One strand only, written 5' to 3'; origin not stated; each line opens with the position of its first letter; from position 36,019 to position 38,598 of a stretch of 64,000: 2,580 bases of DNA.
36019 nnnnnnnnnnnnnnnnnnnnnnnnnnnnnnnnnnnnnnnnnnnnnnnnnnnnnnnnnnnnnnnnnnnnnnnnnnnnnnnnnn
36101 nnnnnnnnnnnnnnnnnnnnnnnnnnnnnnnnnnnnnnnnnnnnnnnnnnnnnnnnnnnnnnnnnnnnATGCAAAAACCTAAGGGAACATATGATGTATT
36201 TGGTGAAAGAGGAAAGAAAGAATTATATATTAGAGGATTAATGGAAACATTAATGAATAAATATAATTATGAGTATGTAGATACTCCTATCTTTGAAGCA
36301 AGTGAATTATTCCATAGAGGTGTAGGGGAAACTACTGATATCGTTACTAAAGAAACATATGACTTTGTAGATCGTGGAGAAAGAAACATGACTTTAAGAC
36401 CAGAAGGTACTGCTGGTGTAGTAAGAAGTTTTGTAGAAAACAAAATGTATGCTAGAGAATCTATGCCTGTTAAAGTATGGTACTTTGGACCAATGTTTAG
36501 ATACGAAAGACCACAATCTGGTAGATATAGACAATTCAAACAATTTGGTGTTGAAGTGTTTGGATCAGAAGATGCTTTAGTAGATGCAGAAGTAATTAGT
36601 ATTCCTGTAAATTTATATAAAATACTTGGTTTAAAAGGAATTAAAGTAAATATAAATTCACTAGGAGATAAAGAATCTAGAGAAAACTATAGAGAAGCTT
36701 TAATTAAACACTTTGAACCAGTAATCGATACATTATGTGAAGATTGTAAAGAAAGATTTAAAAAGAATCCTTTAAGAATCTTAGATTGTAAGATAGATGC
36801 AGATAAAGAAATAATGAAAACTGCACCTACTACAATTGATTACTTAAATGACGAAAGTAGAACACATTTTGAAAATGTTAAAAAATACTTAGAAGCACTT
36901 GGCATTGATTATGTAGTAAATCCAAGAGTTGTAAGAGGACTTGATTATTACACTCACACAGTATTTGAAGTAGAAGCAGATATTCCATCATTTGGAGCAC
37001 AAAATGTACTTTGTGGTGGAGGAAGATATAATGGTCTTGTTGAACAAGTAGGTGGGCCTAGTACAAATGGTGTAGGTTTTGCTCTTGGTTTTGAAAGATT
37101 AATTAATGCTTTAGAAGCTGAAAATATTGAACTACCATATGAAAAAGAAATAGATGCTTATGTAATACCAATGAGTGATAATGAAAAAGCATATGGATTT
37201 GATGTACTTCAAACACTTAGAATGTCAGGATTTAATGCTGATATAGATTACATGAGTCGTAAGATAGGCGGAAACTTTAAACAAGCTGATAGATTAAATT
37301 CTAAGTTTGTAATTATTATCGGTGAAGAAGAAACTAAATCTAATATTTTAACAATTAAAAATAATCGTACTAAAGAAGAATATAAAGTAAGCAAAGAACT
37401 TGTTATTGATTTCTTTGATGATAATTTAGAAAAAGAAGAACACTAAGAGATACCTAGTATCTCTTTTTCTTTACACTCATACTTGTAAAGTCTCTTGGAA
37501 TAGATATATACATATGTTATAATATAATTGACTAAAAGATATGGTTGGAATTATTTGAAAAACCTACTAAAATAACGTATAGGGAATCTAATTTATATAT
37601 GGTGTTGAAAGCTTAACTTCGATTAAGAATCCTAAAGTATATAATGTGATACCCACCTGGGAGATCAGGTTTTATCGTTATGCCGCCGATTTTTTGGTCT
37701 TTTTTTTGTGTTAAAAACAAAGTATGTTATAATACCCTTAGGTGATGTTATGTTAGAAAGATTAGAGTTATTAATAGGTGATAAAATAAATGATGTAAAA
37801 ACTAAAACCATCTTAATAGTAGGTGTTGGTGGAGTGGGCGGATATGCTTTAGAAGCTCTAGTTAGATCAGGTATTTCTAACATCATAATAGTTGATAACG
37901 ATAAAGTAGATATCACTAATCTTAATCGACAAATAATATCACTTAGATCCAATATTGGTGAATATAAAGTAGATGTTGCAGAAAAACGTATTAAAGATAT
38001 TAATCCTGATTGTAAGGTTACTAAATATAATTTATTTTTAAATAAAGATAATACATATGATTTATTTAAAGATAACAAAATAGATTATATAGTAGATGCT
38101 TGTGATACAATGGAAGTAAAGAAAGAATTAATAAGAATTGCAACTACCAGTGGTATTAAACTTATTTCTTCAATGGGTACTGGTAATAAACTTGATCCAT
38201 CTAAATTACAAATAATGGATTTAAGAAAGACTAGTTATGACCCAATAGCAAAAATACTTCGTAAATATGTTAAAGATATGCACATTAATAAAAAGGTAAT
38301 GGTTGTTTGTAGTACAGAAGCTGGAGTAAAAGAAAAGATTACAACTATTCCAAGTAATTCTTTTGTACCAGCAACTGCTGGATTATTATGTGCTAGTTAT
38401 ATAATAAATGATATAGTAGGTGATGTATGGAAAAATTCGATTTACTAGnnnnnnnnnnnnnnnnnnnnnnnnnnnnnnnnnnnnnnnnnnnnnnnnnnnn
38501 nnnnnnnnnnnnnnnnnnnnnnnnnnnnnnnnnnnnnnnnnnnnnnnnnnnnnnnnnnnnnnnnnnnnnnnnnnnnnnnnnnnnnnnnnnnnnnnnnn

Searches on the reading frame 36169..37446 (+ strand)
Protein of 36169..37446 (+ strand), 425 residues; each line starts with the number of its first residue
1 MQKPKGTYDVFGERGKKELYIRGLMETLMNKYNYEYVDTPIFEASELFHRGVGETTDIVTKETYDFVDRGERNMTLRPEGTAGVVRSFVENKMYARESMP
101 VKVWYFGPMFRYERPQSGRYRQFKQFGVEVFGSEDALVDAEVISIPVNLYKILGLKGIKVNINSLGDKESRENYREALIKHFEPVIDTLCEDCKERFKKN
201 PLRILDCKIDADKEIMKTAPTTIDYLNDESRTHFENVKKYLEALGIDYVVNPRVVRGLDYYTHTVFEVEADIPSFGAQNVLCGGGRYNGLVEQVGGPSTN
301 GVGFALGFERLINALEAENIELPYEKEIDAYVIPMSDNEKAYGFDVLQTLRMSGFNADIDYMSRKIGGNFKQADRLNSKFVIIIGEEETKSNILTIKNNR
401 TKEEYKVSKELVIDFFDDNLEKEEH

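Call 89: search_protein_families(library=ncbifam, proteins=[window:36169-37446:+], max_evalue=0.00001)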
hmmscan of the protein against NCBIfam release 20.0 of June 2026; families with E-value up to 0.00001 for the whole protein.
window:36169-37446:+ (425 aa): 29 families (the best 25 are shown)
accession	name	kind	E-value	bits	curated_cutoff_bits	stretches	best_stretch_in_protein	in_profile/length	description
TIGR00442.1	hisS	equivalog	8.7e-149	495.9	286.75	1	2-408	1-405/406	histidine--tRNA ligase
TIGR00443.1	hisZ_biosyn_reg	equivalog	5.3e-47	160.4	271.65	1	9-316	2-313/314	ATP phosphoribosyltransferase regulatory subunit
NF009085.0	PRK12420.1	equivalog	8.6e-43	147.2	540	1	1-411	4-421/426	histidine--tRNA ligase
NF008942.0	PRK12292.2-5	equivalog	9.4e-37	126.6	643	1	3-414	11-425/434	ATP phosphoribosyltransferase regulatory subunit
NF008941.0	PRK12292.2-4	equivalog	2.8e-34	118.7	447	1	2-388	8-389/393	ATP phosphoribosyltransferase regulatory subunit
NF008940.0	PRK12292.2-3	equivalog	6.4e-26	91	450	1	2-353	4-358/404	ATP phosphoribosyltransferase regulatory subunit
NF008953.0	PRK12295.1-6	equivalog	6.6e-26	91.1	384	2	29-162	23-148/384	ATP phosphoribosyltransferase regulatory subunit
NF008936.0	PRK12292.1-3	equivalog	1.1e-22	80.5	492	1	3-389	7-396/406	ATP phosphoribosyltransferase regulatory subunit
NF008945.0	PRK12292.3-3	equivalog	1.6e-20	73.6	409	1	4-319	3-307/368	ATP phosphoribosyltransferase regulatory subunit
NF008950.0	PRK12295.1-3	equivalog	1e-15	58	492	1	213-314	277-377/387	ATP phosphoribosyltransferase regulatory subunit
TIGR00418.1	thrS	equivalog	1.3e-14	54.1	383.65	1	308-414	451-559/565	threonine--tRNA ligase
NF008938.0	PRK12292.1-6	equivalog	3.1e-14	52.7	833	1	4-151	9-150/420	ATP phosphoribosyltransferase regulatory subunit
NF008943.0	PRK12292.3-1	equivalog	9.3e-14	51.3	690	1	4-148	27-162/403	ATP phosphoribosyltransferase regulatory subunit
NF008951.0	PRK12295.1-4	equivalog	7e-13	48.2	364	1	253-316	311-371/374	ATP phosphoribosyltransferase regulatory subunit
NF009086.0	PRK12421.1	equivalog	2e-12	46.8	318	1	4-356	10-368/389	ATP phosphoribosyltransferase regulatory subunit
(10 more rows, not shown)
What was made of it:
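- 36169..37446 (+): hisS. The likely start is ATG 36169, not the TTG 36145 listed mechanically. TIGR00442 495.9 bits against a cut-off of 286.75 (call 89).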

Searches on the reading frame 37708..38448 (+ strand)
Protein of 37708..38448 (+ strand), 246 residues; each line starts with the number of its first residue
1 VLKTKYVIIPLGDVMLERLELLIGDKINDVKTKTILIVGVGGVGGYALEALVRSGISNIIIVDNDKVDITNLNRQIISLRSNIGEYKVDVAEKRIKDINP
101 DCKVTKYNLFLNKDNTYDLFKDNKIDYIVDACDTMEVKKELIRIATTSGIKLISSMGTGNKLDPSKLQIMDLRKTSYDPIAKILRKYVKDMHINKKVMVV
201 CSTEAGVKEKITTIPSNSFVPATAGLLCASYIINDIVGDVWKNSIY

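Call 51: search_protein_families(library=pfam, proteins=[window:37708-38448:+], max_evalue=0.001)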
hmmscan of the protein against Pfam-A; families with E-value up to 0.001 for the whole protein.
window:37708-38448:+ (246 aa): 4 families
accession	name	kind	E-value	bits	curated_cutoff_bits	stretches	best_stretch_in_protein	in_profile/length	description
PF00899.27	ThiF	-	9.6e-39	133.4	28.1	1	24-161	12-147/238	ThiF family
PF03435.24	Sacchrp_dh_NADP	-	0.00037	21.3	25.1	0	35-92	1-57/129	Saccharopine dehydrogenase NADP binding domain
PF02558.23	ApbA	-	0.00065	19.8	22.2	0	35-129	1-71/150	Ketopantoate reductase PanE/ApbA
PF17545.7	DUF5461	-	0.00082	20.1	25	0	178-243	4-69/93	Family of unknown function (DUF5461)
